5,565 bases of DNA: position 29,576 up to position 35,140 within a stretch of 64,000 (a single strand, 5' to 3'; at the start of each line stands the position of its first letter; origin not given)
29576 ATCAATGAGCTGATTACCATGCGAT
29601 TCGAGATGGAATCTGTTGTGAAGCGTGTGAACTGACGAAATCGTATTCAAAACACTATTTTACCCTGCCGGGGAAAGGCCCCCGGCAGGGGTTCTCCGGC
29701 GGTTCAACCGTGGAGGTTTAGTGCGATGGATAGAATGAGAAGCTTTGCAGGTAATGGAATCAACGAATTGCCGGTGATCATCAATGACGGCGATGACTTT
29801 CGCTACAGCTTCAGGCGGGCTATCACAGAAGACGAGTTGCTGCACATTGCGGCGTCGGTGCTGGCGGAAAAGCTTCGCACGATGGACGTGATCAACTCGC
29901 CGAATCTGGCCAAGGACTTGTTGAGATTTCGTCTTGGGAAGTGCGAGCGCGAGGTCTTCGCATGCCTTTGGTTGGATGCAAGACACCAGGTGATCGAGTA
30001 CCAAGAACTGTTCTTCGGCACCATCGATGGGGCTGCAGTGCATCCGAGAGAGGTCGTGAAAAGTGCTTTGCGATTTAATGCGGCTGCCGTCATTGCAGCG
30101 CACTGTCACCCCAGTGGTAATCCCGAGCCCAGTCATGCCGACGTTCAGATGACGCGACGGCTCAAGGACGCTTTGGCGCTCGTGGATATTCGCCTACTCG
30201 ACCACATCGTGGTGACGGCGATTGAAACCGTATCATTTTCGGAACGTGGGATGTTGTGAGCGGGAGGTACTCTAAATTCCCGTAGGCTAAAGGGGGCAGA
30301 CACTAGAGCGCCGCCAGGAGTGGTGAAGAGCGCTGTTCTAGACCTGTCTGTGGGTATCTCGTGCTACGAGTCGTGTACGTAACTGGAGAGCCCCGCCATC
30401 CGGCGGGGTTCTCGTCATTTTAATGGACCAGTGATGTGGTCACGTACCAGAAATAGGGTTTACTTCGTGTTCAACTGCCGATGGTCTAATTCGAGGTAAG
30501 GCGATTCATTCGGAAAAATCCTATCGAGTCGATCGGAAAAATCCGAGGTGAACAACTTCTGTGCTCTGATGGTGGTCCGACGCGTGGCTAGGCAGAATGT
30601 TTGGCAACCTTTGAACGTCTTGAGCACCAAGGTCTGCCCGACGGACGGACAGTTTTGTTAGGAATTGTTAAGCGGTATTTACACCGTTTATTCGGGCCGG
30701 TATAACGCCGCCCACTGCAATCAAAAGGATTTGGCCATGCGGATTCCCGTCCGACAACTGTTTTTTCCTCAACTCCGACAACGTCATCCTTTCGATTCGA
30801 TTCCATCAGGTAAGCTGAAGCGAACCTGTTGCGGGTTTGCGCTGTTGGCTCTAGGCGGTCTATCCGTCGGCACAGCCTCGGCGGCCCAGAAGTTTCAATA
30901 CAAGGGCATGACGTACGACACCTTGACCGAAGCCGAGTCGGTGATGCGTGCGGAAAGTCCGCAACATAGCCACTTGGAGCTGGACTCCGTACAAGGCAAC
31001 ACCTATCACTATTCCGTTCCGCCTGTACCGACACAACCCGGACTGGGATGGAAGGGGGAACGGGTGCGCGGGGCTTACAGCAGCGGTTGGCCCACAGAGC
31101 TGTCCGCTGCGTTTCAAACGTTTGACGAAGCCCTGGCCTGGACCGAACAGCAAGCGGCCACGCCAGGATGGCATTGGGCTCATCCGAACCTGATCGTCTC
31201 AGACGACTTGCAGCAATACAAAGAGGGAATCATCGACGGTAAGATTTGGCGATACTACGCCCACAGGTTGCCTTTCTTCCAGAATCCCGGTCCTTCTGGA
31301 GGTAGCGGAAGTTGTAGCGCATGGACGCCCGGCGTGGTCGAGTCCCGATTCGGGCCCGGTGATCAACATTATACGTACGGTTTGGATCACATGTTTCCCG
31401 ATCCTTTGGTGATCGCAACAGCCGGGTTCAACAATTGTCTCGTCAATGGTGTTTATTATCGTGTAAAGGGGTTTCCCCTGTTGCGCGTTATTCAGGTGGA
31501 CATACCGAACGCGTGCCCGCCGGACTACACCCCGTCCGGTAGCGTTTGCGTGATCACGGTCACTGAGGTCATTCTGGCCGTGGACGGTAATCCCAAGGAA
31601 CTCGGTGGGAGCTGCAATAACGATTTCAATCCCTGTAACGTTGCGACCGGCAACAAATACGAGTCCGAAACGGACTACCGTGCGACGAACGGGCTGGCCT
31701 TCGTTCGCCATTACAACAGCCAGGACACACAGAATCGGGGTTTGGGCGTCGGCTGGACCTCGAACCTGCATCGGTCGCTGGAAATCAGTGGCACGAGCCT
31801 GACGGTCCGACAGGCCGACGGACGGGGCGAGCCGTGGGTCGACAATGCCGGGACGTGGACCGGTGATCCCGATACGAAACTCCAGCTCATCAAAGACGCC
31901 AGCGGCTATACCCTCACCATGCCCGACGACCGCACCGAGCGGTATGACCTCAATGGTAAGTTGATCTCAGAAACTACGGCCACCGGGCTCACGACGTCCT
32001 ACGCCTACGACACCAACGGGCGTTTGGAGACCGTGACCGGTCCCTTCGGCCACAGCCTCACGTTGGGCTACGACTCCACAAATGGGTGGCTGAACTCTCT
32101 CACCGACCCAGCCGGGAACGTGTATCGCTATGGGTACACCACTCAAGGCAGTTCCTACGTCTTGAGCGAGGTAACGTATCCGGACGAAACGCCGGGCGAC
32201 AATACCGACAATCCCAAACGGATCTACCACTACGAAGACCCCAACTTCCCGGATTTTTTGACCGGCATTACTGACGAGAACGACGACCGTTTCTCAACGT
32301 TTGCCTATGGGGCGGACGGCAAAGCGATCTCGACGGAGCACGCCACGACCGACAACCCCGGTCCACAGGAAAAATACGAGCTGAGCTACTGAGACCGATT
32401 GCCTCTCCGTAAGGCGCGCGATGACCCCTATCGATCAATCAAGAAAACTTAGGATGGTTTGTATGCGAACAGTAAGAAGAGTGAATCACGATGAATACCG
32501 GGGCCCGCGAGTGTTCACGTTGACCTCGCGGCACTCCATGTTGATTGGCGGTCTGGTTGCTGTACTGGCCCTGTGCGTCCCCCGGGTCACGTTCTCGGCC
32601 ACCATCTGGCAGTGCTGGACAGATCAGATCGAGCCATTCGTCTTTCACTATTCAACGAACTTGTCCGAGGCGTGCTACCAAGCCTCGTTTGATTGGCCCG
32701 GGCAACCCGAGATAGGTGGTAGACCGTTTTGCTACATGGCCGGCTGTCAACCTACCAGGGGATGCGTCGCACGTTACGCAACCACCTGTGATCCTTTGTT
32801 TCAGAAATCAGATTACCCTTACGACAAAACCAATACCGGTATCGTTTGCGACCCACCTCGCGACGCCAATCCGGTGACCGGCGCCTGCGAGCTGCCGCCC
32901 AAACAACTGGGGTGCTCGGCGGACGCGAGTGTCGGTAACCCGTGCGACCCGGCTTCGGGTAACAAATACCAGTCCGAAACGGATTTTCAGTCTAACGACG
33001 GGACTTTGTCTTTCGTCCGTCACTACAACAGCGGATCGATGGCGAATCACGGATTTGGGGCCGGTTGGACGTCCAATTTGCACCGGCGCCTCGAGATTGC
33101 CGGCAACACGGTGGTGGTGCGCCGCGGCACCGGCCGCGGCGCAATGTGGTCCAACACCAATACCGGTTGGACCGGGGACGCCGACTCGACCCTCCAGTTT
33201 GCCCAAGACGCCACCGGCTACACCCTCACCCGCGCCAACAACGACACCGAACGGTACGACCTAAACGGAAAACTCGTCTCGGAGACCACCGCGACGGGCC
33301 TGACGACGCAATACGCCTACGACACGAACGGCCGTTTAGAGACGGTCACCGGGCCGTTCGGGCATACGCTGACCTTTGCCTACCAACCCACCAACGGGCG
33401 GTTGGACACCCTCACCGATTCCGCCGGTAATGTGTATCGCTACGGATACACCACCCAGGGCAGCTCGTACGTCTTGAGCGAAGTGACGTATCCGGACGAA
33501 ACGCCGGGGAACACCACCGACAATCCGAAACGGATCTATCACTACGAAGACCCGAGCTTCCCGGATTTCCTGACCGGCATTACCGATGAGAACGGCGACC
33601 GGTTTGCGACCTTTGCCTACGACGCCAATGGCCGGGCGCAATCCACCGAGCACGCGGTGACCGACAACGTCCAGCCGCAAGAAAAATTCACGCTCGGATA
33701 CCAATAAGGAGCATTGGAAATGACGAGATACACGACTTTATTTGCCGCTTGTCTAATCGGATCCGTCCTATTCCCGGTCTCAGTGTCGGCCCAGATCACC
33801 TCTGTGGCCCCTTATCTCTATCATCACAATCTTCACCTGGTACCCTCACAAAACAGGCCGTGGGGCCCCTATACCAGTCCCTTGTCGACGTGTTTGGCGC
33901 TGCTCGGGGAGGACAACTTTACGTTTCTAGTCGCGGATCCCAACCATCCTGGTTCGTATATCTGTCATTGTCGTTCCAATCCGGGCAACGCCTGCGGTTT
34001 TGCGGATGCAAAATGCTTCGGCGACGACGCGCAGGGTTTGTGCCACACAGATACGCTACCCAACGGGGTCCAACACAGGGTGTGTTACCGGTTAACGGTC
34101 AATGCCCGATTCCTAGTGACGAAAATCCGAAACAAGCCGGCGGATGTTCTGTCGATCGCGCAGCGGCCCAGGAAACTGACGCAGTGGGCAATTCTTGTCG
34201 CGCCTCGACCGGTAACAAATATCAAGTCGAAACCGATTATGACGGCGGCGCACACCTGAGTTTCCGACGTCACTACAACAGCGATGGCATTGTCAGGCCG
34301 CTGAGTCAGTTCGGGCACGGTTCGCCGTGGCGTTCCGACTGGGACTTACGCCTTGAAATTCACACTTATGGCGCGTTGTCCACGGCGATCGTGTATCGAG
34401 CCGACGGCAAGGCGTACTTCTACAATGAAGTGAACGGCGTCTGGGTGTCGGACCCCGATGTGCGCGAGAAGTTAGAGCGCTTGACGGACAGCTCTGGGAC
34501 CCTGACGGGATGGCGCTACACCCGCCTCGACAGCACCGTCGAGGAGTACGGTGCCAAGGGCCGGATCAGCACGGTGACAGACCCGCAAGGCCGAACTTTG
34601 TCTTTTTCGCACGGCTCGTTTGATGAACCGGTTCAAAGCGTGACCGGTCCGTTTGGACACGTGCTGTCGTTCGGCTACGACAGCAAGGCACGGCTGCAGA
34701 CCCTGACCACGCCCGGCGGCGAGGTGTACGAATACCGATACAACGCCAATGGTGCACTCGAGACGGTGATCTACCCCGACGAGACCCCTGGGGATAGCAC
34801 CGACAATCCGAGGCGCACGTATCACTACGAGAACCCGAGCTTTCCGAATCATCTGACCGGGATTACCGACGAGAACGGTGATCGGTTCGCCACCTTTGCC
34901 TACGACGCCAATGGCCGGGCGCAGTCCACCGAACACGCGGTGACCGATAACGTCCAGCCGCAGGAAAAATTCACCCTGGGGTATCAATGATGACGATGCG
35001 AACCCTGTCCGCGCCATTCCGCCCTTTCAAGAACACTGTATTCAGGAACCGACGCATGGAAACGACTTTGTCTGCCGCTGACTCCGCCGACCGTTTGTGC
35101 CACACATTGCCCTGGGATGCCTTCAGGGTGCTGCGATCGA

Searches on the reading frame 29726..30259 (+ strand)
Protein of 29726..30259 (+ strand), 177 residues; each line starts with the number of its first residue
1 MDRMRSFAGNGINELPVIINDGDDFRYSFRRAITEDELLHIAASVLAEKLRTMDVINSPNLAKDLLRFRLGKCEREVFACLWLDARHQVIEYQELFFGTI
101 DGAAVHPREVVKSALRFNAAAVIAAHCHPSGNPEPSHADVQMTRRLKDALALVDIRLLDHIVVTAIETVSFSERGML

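Call 46: search_protein_families(library=ncbifam, proteins=[window:29726-30259:+], max_evalue=0.01)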
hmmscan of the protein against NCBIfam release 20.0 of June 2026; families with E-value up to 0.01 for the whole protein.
window:29726-30259:+ (177 aa): 2 families
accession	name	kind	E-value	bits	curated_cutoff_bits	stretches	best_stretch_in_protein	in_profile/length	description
NF000642.1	PRK00024.1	equivalog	9.2e-47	159.4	180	1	39-176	74-211/212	RadC family protein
TIGR00608.1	radc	subfamily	6.1e-41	140.6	133.85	1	42-177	83-218/218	RadC family protein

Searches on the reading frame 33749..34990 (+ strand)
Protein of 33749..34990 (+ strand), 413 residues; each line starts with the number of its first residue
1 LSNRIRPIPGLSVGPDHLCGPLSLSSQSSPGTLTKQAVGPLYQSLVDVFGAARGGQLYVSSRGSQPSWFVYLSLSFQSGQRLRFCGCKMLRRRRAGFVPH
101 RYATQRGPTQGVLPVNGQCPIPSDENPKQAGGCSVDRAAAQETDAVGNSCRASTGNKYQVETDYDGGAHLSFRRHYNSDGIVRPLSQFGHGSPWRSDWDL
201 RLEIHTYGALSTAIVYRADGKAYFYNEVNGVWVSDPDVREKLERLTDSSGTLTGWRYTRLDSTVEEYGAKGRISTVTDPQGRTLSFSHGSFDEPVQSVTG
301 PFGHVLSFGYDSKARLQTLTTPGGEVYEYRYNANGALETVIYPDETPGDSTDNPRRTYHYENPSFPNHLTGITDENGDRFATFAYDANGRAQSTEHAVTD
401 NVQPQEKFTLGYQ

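Call 3: search_protein_families(library=pfam, proteins=[window:33749-34990:+], max_evalue=0.1)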
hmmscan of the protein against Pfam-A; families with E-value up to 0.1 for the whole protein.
window:33749-34990:+ (413 aa): 2 families
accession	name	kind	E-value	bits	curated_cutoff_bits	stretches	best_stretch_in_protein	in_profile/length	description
PF05593.20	RHS_repeat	-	1.1e-16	61.2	22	4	310-344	1-35/38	RHS Repeat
PF20148.4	DUF6531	-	4.3e-09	37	24.1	1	147-223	1-72/74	Domain of unknown function (DUF6531)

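Call 67: search_dna_similar(query=window:33749-34987:+, collection=plasmids, mode=protein, max_rows=10)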
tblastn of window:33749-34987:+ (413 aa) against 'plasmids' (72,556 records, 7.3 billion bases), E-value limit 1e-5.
Records with a match: 881; places in all: 945; records where one place covers at least 80% of the query: 0.
Best place of each record, by identity: <60% 881.
By first word of the organism name: Klebsiella 259; Salmonella 169; Escherichia 152; Vibrio 56; Citrobacter 52; Enterobacter 29; Ralstonia 28; Providencia 28; Proteus 16; Aeromonas 11; and 30 more.
By predicted mobility (MOB-suite, as given by PLSDB): conjugative 780; mobilizable 73; non-mobilizable 28.
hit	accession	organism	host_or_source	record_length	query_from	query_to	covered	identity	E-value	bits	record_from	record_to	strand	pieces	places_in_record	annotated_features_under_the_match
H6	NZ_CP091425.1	Methylobacter sp. YRD-M1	isolate,wetland soil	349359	97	397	73%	38.3%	3e-50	189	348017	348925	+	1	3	none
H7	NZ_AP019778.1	Methylomonas koyamae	-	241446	102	397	72%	37.4%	1e-43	170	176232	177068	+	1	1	RHS repeat-associated core domain-containing protein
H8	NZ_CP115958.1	Ralstonia pseudosolanacearum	Solanum lycopersicum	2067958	84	397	76%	33.1%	1e-32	138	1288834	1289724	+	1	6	none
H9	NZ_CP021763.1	Ralstonia pseudosolanacearum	Solanum lycopersicum,Tomato with ...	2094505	84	397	76%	33.1%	1e-32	138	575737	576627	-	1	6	none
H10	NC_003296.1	Ralstonia pseudosolanacearum GMI1000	-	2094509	84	397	76%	33.1%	1e-32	138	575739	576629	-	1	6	none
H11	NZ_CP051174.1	Ralstonia pseudosolanacearum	Whole organism,tomato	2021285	84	397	76%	33.1%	1e-32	138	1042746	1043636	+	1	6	none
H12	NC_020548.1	Azoarcus sp. KH32C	-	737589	105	398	71%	35.1%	5e-32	135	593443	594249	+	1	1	DUF6531 domain-containing protein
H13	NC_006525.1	Cupriavidus metallidurans CH34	-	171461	145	397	61%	40.2%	5e-43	168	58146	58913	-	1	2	DUF6531 domain-containing protein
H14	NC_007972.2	Cupriavidus metallidurans CH34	-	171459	145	397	61%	40.2%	5e-43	168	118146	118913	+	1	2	DUF6531 domain-containing protein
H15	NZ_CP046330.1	Cupriavidus metallidurans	sedimentation pond in a zinc factory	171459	145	397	61%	40.2%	5e-43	168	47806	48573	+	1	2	DUF6531 domain-containing protein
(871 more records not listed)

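Call 68: get_annotated_region(hit=H7, flank=8000)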
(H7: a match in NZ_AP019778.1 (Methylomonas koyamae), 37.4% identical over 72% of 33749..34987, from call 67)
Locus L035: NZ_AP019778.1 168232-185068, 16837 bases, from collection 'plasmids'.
description: Methylomonas koyamae strain Fw12E-Y plasmid pFW12EY, complete sequence
organism: Methylomonas koyamae (NCBI taxid 702114)
taxonomy: Bacteria; Pseudomonadota; Gammaproteobacteria; Methylococcales; Methylococcaceae; Methylomonas; Methylomonas koyamae
host: -; source: -; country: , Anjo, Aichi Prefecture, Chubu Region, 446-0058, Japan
typing (MOB-suite, as given by PLSDB): mobilizable; relaxase MOBH
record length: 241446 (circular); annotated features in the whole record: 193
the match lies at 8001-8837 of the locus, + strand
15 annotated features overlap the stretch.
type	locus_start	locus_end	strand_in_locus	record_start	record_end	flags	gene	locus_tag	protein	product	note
CDS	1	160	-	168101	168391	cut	-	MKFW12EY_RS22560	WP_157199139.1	hypothetical protein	-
CDS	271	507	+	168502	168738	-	-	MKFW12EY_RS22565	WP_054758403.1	hypothetical protein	-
CDS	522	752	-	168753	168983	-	-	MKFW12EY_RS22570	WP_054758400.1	hypothetical protein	-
CDS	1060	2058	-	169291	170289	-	-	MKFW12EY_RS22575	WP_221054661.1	lambda-exonuclease family protein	-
CDS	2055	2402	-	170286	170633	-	-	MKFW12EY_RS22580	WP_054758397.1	hypothetical protein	-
CDS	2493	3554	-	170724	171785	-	bet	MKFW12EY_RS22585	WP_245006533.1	phage recombination protein Bet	GO:0006259 - DNA metabolic process [Evidence IEA]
CDS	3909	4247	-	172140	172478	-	mazF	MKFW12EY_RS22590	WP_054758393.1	endoribonuclease MazF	-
CDS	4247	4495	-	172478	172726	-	-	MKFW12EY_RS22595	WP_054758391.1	AbrB/MazE/SpoVT family DNA-binding domain-containing protein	-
CDS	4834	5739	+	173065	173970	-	-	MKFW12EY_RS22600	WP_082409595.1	DNA-binding protein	-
CDS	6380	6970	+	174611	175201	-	-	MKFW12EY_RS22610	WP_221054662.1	cohesin domain-containing protein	-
CDS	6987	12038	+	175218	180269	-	-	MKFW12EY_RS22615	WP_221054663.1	RHS repeat-associated core domain-containing protein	-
CDS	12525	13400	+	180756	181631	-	-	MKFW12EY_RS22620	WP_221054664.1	site-specific integrase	-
CDS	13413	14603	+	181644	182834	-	-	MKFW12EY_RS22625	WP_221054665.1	IS91 family transposase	-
CDS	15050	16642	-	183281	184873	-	-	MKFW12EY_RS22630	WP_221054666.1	phage integrase family protein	-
CDS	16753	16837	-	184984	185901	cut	-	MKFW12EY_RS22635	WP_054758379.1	DNA-binding protein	-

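Call 69: get_annotated_region(hit=H13, flank=8000)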
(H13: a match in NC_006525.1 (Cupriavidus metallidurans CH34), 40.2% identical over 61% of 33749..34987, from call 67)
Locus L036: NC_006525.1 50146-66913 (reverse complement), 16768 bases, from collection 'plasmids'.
description: Cupriavidus metallidurans CH34 plasmid pMOL28, complete sequence
organism: Cupriavidus metallidurans CH34 (NCBI taxid 266264)
taxonomy: Bacteria; Pseudomonadota; Betaproteobacteria; Burkholderiales; Burkholderiaceae; Cupriavidus; Cupriavidus metallidurans; Cupriavidus metallidurans CH34
host: -; source: -; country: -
typing (MOB-suite, as given by PLSDB): conjugative; replicon rep_cluster_591; relaxase MOBH; mating-pair formation MPF_T
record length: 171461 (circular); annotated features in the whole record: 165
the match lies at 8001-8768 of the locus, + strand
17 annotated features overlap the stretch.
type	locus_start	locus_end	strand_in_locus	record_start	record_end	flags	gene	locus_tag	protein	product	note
CDS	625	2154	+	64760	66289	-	-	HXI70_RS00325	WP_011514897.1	DUF6531 domain-containing protein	-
CDS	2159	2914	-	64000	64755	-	istB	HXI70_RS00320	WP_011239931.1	IS21-like element ISRme9 family helper ATPase IstB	-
CDS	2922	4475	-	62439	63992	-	istA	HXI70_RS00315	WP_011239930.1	IS21-like element ISRme9 family transposase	GO:0006313 - DNA transposition [Evidence IEA]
CDS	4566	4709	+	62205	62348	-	-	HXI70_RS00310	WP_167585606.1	hypothetical protein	-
CDS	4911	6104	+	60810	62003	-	-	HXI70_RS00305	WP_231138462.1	RHS repeat protein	-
CDS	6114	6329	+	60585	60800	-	-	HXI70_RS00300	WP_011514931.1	hypothetical protein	-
CDS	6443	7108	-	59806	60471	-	-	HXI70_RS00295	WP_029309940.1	alpha/beta hydrolase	-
CDS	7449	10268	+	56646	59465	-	-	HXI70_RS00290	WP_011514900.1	DUF6531 domain-containing protein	-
CDS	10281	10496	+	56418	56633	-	-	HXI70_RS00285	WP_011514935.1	hypothetical protein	-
CDS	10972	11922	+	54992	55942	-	-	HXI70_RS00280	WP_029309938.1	phage Gp37/Gp68 family protein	-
CDS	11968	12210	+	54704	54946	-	-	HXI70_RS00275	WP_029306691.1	DNA methyltransferase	GO:0006306 - DNA methylation [Evidence IEA]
CDS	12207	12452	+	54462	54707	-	-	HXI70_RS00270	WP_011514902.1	hypothetical protein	-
CDS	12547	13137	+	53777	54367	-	-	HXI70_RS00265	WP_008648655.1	hypothetical protein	-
CDS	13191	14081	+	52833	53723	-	-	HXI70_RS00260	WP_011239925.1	DNA/RNA non-specific endonuclease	-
CDS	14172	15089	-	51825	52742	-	-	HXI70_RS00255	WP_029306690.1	hypothetical protein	-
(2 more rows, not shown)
